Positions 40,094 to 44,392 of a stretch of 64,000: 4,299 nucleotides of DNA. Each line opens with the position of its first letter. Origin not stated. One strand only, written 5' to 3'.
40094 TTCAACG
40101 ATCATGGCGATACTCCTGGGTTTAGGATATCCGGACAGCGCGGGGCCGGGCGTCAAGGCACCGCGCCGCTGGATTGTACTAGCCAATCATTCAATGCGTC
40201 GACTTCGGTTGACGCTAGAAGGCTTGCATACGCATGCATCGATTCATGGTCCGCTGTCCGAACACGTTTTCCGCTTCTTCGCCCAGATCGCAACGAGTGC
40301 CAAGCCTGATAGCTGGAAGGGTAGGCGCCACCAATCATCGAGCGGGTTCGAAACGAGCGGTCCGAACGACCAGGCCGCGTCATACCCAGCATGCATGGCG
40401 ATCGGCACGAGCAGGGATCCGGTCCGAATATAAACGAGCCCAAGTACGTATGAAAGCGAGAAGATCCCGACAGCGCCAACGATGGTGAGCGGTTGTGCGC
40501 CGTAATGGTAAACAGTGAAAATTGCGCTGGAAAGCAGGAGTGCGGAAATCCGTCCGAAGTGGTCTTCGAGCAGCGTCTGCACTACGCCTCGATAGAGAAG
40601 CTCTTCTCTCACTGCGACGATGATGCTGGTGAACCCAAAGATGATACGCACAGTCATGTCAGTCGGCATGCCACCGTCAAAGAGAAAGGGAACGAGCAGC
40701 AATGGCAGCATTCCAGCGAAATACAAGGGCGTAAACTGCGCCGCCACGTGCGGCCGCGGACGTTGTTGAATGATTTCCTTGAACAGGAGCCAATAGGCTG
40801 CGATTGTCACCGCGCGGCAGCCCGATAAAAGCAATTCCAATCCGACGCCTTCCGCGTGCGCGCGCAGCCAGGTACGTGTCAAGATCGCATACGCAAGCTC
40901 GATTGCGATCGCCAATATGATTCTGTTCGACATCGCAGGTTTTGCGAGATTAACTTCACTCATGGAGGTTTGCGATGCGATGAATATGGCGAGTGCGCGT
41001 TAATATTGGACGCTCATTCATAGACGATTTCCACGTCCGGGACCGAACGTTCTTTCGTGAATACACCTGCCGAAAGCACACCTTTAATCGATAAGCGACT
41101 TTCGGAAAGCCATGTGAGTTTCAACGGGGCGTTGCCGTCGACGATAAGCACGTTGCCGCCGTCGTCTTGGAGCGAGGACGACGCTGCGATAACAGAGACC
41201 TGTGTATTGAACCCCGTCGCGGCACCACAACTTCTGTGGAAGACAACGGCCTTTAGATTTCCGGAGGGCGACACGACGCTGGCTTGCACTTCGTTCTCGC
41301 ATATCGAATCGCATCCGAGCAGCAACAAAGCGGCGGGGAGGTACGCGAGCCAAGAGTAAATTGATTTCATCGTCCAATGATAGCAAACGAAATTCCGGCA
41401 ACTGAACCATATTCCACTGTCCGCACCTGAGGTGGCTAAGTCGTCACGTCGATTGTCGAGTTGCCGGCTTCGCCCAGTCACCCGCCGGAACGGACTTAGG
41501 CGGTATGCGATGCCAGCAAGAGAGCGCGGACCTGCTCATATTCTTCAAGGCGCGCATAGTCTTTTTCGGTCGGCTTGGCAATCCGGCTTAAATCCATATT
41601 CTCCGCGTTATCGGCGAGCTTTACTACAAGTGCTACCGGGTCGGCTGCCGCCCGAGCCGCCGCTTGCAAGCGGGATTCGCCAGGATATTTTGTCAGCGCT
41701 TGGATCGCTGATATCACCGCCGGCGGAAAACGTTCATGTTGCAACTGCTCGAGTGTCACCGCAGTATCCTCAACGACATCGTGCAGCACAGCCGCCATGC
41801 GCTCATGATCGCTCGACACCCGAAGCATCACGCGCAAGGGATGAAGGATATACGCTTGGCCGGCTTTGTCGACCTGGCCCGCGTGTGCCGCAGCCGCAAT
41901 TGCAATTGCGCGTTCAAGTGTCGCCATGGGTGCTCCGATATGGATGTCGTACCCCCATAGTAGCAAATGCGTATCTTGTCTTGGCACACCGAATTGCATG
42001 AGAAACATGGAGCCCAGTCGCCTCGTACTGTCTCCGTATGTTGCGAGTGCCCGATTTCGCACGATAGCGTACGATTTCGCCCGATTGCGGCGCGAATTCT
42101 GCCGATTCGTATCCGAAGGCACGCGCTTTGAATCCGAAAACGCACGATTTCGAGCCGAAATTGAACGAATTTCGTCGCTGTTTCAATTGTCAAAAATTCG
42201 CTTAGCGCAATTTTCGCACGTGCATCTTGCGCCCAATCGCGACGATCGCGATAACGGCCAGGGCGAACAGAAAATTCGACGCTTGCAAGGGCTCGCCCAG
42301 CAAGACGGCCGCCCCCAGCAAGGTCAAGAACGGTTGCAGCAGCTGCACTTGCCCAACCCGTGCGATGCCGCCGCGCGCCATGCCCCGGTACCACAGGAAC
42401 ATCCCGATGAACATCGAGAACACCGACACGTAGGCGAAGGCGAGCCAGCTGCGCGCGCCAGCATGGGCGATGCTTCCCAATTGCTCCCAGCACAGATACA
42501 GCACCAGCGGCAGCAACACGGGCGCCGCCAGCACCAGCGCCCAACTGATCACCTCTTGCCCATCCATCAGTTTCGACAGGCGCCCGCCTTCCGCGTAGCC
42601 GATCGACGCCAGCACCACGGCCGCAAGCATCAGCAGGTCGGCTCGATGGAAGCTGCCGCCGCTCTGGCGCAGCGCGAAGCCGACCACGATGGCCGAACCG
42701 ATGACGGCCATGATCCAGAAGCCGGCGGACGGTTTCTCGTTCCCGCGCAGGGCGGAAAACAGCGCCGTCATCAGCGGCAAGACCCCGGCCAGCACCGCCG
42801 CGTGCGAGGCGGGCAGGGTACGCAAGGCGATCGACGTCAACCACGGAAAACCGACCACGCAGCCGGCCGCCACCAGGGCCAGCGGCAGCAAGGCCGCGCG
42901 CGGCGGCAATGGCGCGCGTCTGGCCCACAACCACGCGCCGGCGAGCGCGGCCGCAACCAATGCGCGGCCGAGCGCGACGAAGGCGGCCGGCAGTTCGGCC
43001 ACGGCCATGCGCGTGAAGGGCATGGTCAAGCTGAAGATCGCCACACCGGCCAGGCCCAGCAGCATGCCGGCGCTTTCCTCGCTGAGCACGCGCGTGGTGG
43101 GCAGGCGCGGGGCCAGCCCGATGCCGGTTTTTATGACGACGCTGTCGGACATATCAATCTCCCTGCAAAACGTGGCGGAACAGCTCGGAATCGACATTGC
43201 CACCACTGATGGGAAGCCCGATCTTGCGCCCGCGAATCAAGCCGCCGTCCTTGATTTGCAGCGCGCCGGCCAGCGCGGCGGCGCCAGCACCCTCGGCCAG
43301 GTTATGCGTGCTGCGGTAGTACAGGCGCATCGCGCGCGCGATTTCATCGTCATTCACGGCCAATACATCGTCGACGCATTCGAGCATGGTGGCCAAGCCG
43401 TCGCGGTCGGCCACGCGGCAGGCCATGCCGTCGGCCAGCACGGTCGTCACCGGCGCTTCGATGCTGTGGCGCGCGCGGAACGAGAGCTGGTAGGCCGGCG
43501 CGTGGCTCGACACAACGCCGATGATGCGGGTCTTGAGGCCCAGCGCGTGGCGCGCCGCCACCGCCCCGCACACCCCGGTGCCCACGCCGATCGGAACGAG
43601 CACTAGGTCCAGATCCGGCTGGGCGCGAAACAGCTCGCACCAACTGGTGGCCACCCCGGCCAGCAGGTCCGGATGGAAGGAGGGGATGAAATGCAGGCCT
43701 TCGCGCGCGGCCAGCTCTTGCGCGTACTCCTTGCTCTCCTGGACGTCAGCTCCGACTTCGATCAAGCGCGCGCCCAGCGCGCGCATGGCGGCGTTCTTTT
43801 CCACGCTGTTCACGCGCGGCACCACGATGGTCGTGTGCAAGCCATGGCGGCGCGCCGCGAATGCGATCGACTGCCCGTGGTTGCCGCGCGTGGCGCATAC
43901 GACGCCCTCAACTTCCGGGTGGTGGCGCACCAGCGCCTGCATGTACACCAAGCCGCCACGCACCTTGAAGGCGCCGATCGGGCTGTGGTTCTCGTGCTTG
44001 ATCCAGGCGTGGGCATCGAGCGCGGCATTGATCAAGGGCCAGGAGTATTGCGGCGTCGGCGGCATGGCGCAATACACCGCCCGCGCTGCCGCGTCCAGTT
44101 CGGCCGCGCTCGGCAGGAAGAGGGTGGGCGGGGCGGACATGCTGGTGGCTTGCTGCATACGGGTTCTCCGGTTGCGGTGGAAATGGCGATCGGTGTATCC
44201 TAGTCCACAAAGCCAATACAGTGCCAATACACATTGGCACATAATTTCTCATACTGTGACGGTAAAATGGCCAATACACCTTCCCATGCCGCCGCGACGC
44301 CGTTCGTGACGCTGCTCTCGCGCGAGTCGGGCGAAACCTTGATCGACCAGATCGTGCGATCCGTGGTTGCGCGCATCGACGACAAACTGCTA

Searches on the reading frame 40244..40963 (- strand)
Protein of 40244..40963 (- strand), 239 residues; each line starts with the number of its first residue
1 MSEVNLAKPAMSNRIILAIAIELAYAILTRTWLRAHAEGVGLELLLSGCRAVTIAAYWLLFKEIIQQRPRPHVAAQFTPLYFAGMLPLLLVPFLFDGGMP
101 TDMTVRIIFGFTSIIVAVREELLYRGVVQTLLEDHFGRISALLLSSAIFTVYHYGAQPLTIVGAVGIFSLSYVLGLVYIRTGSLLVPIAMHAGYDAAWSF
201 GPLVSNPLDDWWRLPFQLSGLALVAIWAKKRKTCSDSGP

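Call 38: search_protein_families(library=pfam, proteins=[window:40244-40963:-], max_evalue=0.001)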
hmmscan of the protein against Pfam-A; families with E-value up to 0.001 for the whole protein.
window:40244-40963:- (239 aa): 1 family
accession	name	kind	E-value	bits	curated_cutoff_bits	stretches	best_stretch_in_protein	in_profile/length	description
PF02517.21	Rce1-like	-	2.8e-20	72.8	22.4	1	107-196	6-92/93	Type II CAAX prenyl endopeptidase Rce1-like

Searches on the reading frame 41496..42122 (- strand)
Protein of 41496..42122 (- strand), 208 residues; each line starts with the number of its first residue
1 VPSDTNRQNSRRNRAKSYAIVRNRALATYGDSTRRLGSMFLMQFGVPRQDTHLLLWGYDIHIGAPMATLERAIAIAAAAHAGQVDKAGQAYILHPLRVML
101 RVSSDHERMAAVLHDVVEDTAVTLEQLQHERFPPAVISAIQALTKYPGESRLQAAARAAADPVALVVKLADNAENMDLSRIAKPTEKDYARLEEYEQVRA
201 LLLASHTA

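Call 38: search_protein_families(library=pfam, proteins=[window:41496-42122:-], max_evalue=0.001)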
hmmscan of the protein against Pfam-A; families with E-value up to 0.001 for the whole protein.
window:41496-42122:- (208 aa): 2 families
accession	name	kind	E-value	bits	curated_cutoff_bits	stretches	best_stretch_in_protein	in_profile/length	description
PF13328.12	HD_4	-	4.2e-08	33.5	27.2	1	72-156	1-87/156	HD domain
PF01966.28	HD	-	0.00049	20.8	22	0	93-176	12-116/116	HD domain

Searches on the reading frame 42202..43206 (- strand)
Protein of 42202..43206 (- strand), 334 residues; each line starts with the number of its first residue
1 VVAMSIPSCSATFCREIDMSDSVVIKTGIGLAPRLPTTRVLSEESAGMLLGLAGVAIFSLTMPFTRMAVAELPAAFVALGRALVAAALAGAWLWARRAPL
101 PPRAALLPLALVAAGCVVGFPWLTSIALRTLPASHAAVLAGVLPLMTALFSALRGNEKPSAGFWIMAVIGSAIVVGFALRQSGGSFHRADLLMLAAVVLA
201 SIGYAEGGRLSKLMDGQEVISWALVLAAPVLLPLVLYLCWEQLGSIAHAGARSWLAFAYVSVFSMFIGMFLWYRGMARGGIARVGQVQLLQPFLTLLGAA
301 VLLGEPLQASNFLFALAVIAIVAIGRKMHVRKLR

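Call 38: search_protein_families(library=pfam, proteins=[window:42202-43206:-], max_evalue=0.001)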
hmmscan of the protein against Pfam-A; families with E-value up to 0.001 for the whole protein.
window:42202-43206:- (334 aa): 1 family
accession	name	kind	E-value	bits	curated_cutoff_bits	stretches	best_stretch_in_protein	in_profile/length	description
PF00892.27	EamA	-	1.5e-30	106.7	28.2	2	189-323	3-131/135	EamA-like transporter family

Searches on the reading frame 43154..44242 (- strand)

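Call 38: search_protein_families(library=pfam, proteins=[window:43154-44242:-], max_evalue=0.001)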
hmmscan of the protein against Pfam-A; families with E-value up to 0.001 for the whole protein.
window:43154-44242:- (362 aa): 1 family
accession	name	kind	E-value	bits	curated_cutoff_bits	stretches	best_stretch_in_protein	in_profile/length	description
PF00291.31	PALP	-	1.2e-62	212.4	35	1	62-347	7-295/295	Pyridoxal-phosphate dependent enzyme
